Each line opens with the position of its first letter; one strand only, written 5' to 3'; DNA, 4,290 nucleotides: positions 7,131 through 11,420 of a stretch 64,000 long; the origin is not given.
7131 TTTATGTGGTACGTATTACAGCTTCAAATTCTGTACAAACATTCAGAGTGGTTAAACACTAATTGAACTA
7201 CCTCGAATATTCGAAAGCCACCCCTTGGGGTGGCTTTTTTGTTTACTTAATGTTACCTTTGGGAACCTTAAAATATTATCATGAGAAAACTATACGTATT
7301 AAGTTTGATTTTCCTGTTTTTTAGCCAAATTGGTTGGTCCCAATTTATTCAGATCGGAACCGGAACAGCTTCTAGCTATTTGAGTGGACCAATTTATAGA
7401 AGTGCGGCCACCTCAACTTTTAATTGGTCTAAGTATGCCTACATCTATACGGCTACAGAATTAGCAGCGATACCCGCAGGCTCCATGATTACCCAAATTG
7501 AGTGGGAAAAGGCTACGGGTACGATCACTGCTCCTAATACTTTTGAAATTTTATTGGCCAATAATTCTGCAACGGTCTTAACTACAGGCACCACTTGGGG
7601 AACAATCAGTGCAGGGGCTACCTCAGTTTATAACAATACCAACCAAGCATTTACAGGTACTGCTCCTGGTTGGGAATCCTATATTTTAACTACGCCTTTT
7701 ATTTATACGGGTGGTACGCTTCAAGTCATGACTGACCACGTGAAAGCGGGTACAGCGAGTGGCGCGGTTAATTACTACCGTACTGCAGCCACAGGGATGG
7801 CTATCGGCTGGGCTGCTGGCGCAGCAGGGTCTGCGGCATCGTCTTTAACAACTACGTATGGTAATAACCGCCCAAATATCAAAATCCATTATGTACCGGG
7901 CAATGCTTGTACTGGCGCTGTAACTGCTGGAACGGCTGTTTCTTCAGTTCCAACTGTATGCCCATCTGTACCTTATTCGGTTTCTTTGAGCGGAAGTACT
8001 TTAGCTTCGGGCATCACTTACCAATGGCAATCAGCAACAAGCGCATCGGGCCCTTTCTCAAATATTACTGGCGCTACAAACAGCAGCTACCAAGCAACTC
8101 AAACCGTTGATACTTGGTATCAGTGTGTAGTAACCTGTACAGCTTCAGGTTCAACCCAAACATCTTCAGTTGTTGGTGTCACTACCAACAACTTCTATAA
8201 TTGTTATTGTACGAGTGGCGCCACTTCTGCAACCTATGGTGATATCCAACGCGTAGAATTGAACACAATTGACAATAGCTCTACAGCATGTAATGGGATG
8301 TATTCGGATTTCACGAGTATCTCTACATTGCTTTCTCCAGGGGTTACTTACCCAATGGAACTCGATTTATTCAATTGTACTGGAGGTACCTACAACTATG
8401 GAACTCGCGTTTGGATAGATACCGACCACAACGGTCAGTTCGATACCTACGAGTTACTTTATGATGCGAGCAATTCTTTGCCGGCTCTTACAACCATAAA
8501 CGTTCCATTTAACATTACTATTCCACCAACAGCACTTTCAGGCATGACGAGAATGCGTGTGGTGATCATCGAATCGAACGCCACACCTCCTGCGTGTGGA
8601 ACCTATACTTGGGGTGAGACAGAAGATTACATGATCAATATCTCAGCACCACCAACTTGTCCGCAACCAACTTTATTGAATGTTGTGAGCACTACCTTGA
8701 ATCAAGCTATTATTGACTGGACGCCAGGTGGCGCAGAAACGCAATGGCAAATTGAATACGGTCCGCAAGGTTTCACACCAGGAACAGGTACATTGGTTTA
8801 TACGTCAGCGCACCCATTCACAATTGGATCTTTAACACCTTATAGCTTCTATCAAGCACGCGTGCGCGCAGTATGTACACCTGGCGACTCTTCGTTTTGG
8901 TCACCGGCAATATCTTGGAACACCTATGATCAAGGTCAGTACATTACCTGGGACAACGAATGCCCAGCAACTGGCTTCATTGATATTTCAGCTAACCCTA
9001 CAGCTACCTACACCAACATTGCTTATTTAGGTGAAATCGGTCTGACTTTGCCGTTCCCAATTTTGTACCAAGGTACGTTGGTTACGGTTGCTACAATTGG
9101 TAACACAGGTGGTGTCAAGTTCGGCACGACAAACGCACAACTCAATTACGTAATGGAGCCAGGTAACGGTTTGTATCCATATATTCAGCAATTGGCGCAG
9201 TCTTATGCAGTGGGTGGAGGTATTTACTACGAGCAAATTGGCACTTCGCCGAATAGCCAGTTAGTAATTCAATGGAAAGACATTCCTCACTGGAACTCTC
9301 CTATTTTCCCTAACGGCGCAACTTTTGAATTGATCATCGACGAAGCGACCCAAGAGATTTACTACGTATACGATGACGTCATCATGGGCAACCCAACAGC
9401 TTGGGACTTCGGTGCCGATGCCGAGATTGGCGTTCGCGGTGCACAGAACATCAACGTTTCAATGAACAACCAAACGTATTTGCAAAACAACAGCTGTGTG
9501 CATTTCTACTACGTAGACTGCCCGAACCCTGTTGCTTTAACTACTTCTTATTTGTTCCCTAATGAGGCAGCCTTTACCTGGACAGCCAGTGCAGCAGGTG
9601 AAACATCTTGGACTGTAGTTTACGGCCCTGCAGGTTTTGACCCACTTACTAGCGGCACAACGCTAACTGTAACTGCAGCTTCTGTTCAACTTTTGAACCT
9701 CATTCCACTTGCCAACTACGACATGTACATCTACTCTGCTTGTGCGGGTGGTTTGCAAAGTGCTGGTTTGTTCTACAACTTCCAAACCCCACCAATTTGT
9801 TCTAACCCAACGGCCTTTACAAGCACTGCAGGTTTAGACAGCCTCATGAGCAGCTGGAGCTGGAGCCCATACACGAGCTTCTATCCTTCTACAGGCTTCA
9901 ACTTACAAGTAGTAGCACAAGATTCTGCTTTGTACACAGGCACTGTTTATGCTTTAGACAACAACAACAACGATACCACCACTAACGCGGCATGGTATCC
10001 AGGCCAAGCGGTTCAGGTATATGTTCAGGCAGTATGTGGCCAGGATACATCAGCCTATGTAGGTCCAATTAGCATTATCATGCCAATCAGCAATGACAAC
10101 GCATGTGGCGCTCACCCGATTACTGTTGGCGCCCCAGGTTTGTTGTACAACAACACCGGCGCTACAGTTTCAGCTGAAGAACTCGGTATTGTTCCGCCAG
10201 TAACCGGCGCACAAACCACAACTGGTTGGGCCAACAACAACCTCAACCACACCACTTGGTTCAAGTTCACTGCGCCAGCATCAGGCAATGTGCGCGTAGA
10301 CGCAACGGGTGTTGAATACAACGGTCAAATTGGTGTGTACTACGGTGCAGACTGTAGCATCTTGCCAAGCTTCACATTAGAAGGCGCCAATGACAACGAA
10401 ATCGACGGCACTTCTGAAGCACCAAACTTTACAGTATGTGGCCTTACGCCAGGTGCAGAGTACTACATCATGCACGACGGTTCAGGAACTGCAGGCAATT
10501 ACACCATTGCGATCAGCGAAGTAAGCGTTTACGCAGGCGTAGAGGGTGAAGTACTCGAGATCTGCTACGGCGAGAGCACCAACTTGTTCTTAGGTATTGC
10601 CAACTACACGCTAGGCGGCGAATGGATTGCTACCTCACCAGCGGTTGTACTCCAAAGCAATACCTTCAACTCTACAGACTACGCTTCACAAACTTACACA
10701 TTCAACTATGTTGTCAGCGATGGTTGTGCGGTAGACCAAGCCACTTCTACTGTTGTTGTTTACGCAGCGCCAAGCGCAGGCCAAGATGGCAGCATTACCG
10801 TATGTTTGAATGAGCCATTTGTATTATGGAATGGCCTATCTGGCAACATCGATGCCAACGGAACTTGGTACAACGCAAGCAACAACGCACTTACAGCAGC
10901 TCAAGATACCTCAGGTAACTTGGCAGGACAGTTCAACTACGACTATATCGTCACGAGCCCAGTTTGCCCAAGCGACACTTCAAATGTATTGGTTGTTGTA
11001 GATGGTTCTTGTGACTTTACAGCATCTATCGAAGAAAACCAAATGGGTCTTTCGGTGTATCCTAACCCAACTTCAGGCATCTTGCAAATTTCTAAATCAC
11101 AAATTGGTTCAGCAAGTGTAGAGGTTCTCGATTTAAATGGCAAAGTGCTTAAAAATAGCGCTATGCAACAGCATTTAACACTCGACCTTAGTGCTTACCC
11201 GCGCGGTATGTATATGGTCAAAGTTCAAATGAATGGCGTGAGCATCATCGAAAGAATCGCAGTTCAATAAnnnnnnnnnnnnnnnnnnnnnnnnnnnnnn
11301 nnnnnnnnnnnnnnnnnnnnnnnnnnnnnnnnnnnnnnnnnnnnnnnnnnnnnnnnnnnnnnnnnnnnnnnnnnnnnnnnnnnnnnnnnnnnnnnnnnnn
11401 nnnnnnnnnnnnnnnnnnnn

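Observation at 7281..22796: Four tandem mosaic T9SS surface proteins: unrelated N-terminal heads on a shared C-terminal chassis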

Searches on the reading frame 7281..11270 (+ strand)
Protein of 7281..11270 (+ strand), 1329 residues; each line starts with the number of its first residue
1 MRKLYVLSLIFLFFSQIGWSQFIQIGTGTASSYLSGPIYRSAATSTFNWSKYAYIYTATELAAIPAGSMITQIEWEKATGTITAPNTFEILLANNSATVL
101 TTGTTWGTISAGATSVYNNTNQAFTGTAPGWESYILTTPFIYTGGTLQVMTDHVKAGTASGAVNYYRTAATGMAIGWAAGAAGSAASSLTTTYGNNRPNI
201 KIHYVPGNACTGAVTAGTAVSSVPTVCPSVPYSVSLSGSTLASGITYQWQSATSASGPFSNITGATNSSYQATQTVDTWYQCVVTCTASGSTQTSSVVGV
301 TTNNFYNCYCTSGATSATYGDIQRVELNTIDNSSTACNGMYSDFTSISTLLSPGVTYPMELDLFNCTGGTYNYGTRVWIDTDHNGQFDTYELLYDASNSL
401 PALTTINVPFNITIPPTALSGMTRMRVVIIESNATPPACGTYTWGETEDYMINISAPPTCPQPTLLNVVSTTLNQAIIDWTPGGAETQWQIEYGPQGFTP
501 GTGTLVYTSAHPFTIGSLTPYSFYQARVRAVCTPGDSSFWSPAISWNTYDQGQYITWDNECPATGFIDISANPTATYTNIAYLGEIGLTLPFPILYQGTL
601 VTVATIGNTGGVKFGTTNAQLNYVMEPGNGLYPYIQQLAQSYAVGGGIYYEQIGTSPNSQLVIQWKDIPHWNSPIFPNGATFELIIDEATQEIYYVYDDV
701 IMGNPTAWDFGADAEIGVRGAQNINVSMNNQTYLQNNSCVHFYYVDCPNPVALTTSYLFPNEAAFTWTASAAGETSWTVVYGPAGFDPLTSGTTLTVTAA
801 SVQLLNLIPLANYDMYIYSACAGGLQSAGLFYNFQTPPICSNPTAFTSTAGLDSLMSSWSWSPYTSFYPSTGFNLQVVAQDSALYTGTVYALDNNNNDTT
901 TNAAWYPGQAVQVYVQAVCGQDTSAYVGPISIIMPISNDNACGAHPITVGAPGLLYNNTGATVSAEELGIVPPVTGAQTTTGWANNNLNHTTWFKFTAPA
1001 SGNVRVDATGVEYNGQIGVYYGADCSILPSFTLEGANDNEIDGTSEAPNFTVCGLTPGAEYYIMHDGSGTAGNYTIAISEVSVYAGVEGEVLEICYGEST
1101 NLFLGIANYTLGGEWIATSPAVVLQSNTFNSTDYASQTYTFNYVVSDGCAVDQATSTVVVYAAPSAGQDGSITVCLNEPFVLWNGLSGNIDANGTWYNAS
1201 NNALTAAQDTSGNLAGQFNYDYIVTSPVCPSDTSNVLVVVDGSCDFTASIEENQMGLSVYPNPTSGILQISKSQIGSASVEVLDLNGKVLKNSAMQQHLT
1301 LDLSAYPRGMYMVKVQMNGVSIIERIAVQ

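Call 4: search_protein_families(library=pfam, proteins=[window:7281-11270:+], max_evalue=0.01)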
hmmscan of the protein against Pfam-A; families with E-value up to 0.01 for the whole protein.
window:7281-11270:+ (1329 aa): 4 families
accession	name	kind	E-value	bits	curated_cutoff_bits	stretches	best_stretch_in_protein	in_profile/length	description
PF20009.4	GEVED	-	1.3e-17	64.8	24.4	1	376-453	3-78/78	GEVED domain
PF18962.6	Por_Secre_tail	-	6.2e-14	52.5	27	1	1259-1327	1-74/75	Secretion system C-terminal sorting domain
PF00041.27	fn3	-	1.4e-08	35.3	25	1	462-544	2-81/84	Fibronectin type III domain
PF23759.1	GBD_T9SS_assoc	-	0.0098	16.6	27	0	986-1011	40-65/116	Galactose binding domain-like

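Call 12: search_protein_families(library=ncbifam, proteins=[window:7281-11270:+], max_evalue=0.01)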
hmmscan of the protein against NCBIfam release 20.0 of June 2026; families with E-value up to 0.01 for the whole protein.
window:7281-11270:+ (1329 aa): 4 families
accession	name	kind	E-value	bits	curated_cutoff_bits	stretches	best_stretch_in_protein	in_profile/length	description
TIGR04183.1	Por_Secre_tail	domain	1.6e-13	50.4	23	1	1259-1329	1-72/72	T9SS type A sorting domain-containing protein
NF047971.1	ThermolysLepto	equivalog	2.1e-12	46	1350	1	322-455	638-772/776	M4 family metalopeptidase thermolysin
NF052644.1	T9SS_DNase_Rie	equivalog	8.9e-05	21.9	260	1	1278-1326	200-248/251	T9SS-dependent surface endonuclease, AS87_RS02955 family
NF050177.1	TapA_OM_Porphy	equivalog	0.0019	17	500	1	1252-1328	466-543/544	TapA/TapC family T9SS-dependent outer membrane protein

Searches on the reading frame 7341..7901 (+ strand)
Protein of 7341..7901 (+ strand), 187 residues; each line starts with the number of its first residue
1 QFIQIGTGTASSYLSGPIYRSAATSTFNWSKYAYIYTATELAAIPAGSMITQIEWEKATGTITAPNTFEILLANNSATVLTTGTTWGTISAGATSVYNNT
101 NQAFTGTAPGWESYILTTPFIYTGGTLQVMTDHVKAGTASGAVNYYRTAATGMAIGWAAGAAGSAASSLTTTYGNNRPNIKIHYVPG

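Call 11: search_protein_families(library=pfam, proteins=[window:7341-7901:+], max_evalue=10)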
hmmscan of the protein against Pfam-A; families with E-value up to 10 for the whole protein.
window:7341-7901:+ (187 aa): 0 families

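Call 14: search_solved_structures(query=window:7341-7901:+, max_evalue=10)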
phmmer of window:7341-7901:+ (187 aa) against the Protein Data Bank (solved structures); distinct sequences matched with E-value up to 10: 0.

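Call 23: find_homologous_proteins(query=window:7341-7901:+, max_evalue=0.001)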
Query window:7341-7901:+ (187 aa): 23 proteins with E <= 0.001 among 1241 candidates.
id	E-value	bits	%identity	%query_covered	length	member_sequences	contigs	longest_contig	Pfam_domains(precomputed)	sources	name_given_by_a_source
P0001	1.8e-98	346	88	100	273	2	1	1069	-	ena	-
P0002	2.1e-90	319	91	84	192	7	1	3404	-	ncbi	ncbi:MAG: hypothetical protein ACK465_04760, partial [Flavobacteriia bacterium]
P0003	4.2e-89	315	79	100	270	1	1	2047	-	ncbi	-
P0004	1.5e-84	300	78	100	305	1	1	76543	-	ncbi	ncbi:MAG: hypothetical protein ACKOWX_00825, partial [Flavobacteriales bacterium]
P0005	3.0e-76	273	79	81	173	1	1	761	-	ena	-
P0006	1.4e-75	271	79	87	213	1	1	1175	-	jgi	jgi:hypothetical protein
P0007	8.1e-75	269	74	95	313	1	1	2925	-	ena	-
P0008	7.3e-68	246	80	78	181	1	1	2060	-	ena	-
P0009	7.9e-64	233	80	74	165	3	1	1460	-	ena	-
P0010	5.7e-62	227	61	98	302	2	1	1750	-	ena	-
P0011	1.6e-58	216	58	100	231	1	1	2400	-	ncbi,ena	-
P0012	6.4e-58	214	62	100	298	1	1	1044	-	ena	-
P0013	2.1e-53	199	59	97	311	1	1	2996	-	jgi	jgi:hypothetical protein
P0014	6.5e-52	194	72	70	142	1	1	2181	-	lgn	-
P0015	2.0e-51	193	79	64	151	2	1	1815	-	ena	-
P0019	8.5e-27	112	40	90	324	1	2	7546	PF18962.8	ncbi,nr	ncbi:MAG: T9SS type A sorting domain-containing protein, partial [Bacteroidota bacterium]|nr:T9SS ty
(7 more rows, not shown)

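Call 49: predict_structure(alignment_id=A3)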
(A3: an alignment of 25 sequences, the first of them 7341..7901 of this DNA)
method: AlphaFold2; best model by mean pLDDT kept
length: 187 residues; sequences in the alignment: 25
mean_pLDDT: 96.5   pTM: 0.92
mean pLDDT of the five models: 96.5, 96.3, 96.2, 95.9, 95.4
residues with pLDDT >= 90: 183; 70-90: 4; 50-70: 0; < 50: 0
segments of 3 or more residues with pLDDT < 50: none
pLDDT, mean of each block of 10 residues (from residue 1): 96 94 95 97 98 98 98 96 97 98 96 97 97 97 96 96 97 93 97
secondary structure, 60 per line:
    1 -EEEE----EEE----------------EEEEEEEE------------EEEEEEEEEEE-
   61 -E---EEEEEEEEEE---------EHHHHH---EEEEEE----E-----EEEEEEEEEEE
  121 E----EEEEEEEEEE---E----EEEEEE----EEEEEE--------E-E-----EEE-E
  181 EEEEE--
elements in order: E2-5 E10-12 E29-36 E49-59 E66-75 H86-90 E94-99 E110-121 E126-135 E144-149 E154-159 E176-178 E180-185

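Call 52: fold_search(model_id=the predicted structure, library=pdb)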
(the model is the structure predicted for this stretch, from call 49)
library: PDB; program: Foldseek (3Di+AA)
matches with E <= 10: 1330; with E <= 0.001: 1
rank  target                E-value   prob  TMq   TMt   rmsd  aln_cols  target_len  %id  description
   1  9d93_Pa               8.0e-05  1.00  0.45  0.17   8.5       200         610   14  Mycobacteriophage Bxb1 tail tip - Composite map and model (released 2024-09-25)
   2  3hwj_A                1.1e-03  1.00  0.37  0.43   8.1       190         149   10  Crystal structure of the second PHR domain of Mouse Myc-binding protein 2 (MYCBP-2) (released 2009-07-21)
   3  3hwj_B                1.8e-03  0.99  0.36  0.42   8.6       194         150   11  Crystal structure of the second PHR domain of Mouse Myc-binding protein 2 (MYCBP-2) (released 2009-07-21)
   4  3no8_A                2.3e-03  0.99  0.37  0.42   8.0       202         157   10  Crystal structure of the PHR domain from human BTBD2 Protein (released 2010-08-25)
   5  3gbw                  3.1e-03  0.97  0.34  0.38   8.7       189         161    7  Crystal structure of the first PHR domain of the Mouse Myc-binding protein 2 (MYCBP-2) (released 2009-03-24)
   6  4yu6_A                3.5e-03  0.94  0.34  0.11  15.8       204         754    8  Crystal structure of Bacillus anthracis immune inhibitor A2 peptidase zymogen (released 2015-10-28)
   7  8w7n                  6.9e-03  0.99  0.38  0.09   7.5       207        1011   11  Crystal structure of the in-cell Cry1Aa purified from Bacillus thuringiensis (released 2024-03-06)
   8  4yu6_B                7.3e-03  0.89  0.33  0.12  15.8       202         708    9  Crystal structure of Bacillus anthracis immune inhibitor A2 peptidase zymogen (released 2015-10-28)
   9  5tg3_A                7.7e-03  0.63  0.27  0.24  12.9       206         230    6  Crystal Structure of Dioclea reflexa seed lectin (DrfL) in complex with X-Man (released 2017-02-15)
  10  3eb7_A                1.0e-02  0.98  0.30  0.11   5.1       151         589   10  Crystal Structure of Insecticidal Delta-Endotoxin Cry8Ea1 from Bacillus Thuringiensis at 2.2 Angstroms Resolution (released 2008-09-16)
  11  7toh_A                1.1e-02  0.90  0.39  0.23   8.1       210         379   10  Crystal structure of carbohydrate esterase PbeAcXE, in complex with MeGlcpA-Xylp (released 2022-04-13)
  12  8zdp_v                1.2e-02  0.99  0.45  0.14   5.3       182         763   12  Cryo-EM structure of Mycobacteriophage Douge Central fiber (gp20) (released 2025-06-25)
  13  8zdq_v                1.2e-02  0.99  0.45  0.12   5.3       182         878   12  Cryo-EM structure of Mycobacteriophage Douge complete baseplate (gp13, gp17, gp23, gp16, gp18 and gp20) (released 2025-06-25)
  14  1enq_A                1.2e-02  0.63  0.27  0.24  11.5       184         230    9  CO-CRYSTALS OF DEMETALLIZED CONCANAVALIN A WITH ZINC HAVING A ZINC ION BOUND IN THE S1 SITE (released 1996-08-17)
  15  4yu5_A                1.5e-02  0.72  0.32  0.12  16.3       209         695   10  Crystal structure of selenomethionine variant of Bacillus anthracis immune inhibitor A2 peptidase zymogen (released 2015-10-28)
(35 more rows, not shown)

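Call 71: search_solved_structures(query=A3, max_evalue=1)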
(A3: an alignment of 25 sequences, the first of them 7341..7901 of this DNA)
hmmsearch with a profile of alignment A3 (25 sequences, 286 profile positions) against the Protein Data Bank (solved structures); distinct sequences matched with E-value up to 1: 0.

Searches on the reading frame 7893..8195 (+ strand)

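Call 11: search_protein_families(library=pfam, proteins=[window:7893-8195:+], max_evalue=10)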
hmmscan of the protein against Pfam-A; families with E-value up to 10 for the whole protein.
window:7893-8195:+ (101 aa): 1 family
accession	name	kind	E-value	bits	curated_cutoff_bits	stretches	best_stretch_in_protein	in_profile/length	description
PF02741.20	FTR_C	-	0.13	12.8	25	1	5-97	30-119/149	FTR, proximal lobe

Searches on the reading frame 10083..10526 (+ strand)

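Call 11: search_protein_families(library=pfam, proteins=[window:10083-10526:+], max_evalue=10)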
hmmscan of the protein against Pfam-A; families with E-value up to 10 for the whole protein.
window:10083-10526:+ (148 aa): 2 families
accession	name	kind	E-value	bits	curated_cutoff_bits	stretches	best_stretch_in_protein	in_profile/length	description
PF04151.21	PPC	-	0.0034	18.6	25.9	1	57-123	2-58/70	Bacterial pre-peptidase C-terminal domain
PF23759.1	GBD_T9SS_assoc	-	0.015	16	27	1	51-77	39-65/116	Galactose binding domain-like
